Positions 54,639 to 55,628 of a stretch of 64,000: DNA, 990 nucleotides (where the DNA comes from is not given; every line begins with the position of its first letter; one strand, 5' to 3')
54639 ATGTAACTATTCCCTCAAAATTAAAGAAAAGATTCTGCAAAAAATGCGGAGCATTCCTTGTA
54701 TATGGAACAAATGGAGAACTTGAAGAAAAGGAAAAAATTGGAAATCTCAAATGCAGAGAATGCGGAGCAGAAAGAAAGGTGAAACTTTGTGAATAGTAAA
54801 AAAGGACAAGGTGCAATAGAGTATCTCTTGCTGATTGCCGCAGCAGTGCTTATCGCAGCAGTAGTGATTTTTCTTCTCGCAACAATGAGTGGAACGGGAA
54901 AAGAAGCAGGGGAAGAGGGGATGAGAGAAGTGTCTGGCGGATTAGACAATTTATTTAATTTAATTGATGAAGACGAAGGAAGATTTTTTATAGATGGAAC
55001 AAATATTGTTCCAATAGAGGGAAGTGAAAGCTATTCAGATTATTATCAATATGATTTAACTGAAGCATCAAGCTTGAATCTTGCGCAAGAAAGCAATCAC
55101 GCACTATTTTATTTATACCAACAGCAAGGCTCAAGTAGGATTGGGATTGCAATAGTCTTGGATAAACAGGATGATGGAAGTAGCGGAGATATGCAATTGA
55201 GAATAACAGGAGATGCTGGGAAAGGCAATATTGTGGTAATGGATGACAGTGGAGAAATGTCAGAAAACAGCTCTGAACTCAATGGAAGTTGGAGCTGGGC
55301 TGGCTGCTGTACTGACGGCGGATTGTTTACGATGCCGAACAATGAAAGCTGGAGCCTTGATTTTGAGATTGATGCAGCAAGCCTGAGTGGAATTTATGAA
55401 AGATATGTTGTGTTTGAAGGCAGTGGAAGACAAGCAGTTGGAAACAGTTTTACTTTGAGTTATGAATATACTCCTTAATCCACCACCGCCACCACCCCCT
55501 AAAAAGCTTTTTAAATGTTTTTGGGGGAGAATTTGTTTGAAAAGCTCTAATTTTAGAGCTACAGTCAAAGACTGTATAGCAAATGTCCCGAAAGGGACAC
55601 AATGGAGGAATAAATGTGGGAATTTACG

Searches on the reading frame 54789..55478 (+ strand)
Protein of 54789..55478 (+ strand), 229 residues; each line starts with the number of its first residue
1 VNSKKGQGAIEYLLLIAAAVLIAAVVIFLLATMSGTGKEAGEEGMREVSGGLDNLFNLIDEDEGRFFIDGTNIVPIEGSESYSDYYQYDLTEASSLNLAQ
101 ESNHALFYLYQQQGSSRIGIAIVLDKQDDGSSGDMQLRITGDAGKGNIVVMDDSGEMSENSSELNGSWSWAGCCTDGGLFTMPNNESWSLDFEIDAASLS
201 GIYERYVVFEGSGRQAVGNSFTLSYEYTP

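Call 24: search_protein_families(library=pfam, proteins=[window:54789-55478:+], max_evalue=0.01)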
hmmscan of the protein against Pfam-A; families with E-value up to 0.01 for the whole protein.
window:54789-55478:+ (229 aa): 2 families
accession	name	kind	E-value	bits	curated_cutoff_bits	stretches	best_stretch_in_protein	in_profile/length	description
PF04021.17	Class_IIIsignal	-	5.5e-08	32.9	23.7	1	4-28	1-25/27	Class III signal peptide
PF04964.19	Flp_Fap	-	0.0091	16.2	32.2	0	2-36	3-34/46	Flp/Fap pilin component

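Call 62: search_protein_families(library=ncbifam, proteins=[window:54789-55478:+], max_evalue=0.001)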
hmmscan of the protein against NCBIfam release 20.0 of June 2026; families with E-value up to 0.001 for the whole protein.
window:54789-55478:+ (229 aa): 0 families
